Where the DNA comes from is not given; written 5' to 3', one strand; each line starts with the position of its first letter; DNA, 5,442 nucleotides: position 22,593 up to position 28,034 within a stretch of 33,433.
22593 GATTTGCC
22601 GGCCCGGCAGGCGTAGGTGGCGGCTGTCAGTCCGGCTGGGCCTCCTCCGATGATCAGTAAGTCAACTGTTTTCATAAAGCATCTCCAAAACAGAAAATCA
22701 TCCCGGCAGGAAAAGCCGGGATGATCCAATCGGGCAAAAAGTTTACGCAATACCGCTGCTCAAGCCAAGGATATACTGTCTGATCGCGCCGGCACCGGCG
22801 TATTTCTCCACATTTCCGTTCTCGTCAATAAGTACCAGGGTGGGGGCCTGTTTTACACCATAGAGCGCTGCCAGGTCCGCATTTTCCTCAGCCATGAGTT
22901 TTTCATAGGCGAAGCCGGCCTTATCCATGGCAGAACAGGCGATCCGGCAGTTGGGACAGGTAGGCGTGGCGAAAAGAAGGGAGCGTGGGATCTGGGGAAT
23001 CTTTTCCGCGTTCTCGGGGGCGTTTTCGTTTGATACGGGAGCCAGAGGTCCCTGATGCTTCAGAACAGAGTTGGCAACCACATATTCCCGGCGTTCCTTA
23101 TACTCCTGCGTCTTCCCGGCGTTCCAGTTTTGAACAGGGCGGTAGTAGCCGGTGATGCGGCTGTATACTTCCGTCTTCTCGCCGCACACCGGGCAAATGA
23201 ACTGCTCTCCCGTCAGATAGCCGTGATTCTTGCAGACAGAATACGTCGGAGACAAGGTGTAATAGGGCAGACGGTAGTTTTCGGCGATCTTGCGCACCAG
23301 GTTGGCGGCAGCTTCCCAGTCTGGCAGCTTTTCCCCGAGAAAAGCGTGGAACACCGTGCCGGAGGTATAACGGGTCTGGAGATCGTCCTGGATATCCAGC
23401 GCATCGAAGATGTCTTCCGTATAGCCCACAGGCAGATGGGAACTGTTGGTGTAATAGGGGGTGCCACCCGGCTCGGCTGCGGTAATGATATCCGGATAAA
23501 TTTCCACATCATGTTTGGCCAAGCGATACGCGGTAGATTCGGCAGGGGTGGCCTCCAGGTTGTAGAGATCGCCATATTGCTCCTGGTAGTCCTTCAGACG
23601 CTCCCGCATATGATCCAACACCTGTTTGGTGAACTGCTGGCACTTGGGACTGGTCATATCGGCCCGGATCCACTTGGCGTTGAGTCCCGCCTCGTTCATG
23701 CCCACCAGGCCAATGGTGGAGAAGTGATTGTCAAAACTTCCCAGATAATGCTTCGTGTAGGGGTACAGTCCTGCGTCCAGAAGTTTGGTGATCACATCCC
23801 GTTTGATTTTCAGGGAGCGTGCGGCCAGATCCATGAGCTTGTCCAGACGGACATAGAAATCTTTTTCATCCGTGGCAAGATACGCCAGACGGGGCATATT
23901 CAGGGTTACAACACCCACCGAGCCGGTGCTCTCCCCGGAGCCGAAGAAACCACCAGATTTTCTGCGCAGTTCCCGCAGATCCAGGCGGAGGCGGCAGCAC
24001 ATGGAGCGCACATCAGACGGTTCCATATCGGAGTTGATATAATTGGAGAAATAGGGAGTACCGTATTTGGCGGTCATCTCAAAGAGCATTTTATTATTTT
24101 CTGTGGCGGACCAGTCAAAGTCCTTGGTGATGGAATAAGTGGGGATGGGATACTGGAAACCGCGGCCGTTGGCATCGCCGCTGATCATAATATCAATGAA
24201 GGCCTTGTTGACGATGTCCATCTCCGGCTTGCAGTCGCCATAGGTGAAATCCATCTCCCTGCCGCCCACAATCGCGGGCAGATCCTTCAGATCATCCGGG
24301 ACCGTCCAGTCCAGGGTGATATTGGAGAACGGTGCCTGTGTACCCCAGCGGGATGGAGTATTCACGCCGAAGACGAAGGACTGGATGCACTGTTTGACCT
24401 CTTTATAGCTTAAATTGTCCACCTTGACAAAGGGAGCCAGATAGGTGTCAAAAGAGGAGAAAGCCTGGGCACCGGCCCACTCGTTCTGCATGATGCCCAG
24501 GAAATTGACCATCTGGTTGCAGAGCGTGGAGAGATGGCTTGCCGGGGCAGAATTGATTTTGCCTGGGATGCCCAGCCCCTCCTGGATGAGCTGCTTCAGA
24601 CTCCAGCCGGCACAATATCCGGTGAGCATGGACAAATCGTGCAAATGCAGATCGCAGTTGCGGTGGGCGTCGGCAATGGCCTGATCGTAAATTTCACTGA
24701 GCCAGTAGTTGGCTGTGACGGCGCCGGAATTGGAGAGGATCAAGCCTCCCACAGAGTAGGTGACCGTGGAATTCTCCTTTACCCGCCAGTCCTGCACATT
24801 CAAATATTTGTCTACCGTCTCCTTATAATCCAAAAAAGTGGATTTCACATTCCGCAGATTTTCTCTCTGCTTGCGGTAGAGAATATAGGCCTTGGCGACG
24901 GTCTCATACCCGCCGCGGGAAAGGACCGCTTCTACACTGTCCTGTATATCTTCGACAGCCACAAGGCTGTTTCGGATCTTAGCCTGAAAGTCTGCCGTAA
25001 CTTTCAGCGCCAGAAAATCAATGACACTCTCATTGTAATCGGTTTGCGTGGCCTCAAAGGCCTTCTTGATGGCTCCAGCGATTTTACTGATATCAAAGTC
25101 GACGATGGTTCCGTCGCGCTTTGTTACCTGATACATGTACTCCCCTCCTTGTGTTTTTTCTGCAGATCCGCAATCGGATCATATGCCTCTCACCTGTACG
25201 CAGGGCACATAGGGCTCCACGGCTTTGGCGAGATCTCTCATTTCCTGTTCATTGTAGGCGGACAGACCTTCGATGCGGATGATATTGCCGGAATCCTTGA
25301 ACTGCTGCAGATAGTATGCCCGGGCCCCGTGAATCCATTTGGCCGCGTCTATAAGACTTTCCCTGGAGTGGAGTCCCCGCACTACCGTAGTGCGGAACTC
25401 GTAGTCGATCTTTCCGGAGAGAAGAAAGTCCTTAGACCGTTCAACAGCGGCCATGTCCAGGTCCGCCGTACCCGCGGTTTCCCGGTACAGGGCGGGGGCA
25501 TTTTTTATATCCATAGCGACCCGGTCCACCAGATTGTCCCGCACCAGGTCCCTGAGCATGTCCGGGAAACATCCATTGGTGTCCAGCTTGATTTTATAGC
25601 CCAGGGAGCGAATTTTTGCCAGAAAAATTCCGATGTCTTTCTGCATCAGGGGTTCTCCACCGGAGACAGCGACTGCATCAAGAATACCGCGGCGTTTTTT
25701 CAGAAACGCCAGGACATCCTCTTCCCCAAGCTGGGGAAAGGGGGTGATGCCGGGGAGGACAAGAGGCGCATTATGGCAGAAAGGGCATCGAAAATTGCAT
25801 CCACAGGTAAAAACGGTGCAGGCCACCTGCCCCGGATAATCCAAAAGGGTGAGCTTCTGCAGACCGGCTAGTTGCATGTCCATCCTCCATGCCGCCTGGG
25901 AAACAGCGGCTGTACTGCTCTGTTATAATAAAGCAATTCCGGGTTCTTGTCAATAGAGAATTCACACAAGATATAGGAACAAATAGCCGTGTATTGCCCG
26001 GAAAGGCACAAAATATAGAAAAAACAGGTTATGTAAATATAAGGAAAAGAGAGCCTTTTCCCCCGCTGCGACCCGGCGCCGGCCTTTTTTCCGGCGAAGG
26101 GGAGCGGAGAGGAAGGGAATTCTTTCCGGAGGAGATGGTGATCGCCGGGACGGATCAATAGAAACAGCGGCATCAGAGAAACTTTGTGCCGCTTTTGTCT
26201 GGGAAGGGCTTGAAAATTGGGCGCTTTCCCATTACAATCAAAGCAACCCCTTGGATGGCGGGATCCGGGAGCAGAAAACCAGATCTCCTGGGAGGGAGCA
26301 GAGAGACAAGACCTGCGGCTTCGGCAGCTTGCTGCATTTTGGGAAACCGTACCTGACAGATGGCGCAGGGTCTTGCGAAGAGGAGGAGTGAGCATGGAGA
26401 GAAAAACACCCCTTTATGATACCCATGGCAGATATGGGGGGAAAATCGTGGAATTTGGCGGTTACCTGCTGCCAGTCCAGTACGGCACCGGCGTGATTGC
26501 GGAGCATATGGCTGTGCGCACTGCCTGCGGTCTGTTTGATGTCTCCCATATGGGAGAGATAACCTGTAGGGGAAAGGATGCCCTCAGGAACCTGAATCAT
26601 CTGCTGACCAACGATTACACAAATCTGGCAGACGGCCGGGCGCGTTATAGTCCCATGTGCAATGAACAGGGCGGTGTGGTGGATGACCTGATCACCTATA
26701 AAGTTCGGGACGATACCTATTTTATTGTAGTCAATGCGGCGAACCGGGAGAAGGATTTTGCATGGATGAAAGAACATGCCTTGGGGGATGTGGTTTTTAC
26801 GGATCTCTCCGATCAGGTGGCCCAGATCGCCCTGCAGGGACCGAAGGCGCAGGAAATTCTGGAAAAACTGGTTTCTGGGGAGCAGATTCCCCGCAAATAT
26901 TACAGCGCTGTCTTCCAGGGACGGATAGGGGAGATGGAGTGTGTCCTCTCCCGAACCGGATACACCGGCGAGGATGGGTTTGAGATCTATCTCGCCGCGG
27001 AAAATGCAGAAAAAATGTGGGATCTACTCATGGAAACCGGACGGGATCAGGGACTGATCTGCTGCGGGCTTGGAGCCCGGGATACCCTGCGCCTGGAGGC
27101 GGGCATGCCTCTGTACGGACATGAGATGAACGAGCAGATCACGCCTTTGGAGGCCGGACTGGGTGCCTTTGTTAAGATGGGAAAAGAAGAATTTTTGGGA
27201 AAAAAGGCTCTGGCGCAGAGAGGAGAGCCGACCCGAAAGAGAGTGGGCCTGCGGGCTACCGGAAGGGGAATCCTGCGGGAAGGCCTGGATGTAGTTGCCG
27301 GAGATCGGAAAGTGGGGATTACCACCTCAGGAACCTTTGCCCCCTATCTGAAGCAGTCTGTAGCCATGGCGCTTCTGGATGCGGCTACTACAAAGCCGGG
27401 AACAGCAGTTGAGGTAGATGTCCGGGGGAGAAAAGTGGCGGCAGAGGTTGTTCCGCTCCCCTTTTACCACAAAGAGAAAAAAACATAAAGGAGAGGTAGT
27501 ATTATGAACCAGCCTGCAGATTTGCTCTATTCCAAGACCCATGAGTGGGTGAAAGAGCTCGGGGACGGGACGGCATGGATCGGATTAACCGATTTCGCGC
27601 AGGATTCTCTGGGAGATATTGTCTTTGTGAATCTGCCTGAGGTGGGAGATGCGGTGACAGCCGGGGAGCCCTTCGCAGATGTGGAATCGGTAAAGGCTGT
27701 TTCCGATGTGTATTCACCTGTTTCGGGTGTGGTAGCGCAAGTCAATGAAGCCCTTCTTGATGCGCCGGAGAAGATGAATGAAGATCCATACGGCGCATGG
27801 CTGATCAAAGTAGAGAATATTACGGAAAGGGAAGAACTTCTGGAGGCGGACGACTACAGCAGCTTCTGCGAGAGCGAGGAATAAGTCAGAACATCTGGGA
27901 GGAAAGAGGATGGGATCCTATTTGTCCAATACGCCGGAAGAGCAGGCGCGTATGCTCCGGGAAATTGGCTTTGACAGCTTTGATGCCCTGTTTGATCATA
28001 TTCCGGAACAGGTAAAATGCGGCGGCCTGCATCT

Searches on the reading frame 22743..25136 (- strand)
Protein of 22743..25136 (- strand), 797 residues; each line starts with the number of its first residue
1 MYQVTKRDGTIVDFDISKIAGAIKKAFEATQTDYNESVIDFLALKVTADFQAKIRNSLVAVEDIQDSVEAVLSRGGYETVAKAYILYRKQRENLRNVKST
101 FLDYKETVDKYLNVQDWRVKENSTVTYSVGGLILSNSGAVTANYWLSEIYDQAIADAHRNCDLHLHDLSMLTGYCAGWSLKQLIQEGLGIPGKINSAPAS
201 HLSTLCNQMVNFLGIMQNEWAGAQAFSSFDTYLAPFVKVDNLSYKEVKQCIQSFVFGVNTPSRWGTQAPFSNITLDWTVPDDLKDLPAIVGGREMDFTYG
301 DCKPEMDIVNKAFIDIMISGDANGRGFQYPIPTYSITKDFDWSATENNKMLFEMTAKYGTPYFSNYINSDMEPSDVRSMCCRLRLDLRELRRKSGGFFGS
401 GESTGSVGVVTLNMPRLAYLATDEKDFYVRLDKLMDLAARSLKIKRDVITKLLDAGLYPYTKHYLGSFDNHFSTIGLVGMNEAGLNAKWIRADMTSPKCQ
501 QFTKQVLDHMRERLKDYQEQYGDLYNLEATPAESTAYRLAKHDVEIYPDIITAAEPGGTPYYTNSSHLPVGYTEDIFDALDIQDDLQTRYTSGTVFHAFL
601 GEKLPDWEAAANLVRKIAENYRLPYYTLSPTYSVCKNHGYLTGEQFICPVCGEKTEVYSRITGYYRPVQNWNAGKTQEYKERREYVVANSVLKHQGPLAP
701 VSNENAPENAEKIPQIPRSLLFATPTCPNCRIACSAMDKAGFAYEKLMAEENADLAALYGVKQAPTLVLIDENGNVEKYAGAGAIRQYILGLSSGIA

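Call 51: search_protein_families(library=pfam, proteins=[window:22743-25136:-], max_evalue=0.00001)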
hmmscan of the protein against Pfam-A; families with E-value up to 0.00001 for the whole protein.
window:22743-25136:- (797 aa): 2 families
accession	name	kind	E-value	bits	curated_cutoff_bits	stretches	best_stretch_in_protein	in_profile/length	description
PF13597.11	NRDD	-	7.2e-188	626.2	26.2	1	121-685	1-562/562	Anaerobic ribonucleoside-triphosphate reductase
PF03477.21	ATP-cone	-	2.3e-21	76.5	25.8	1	3-92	2-87/88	ATP cone domain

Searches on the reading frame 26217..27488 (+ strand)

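Call 51: search_protein_families(library=pfam, proteins=[window:26217-27488:+], max_evalue=0.00001)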
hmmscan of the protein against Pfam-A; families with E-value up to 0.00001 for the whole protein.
window:26217-27488:+ (423 aa): 2 families
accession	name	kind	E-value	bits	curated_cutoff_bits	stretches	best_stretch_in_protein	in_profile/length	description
PF01571.26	GCV_T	-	2.8e-96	322.1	25.6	1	66-317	1-254/255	Aminomethyltransferase folate-binding domain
PF08669.17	GCV_T_C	-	2.6e-22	78.9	25.9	1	340-417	1-79/80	Glycine cleavage T-protein C-terminal barrel domain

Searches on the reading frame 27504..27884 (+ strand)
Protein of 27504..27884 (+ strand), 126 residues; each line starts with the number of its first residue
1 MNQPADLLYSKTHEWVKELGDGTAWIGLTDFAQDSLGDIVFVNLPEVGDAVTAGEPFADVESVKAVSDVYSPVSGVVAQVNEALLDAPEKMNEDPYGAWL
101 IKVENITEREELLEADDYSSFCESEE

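Call 51: search_protein_families(library=pfam, proteins=[window:27504-27884:+], max_evalue=0.00001)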
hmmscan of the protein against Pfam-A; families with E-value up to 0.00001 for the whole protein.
window:27504-27884:+ (126 aa): 2 families
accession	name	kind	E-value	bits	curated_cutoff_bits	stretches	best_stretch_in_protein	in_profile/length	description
PF01597.25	GCV_H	-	5.7e-41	139.7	22.2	1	7-124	1-121/122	Glycine cleavage H-protein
PF00364.28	Biotin_lipoyl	-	3.9e-06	27.1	22.1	1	45-80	21-56/73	Biotin-requiring enzyme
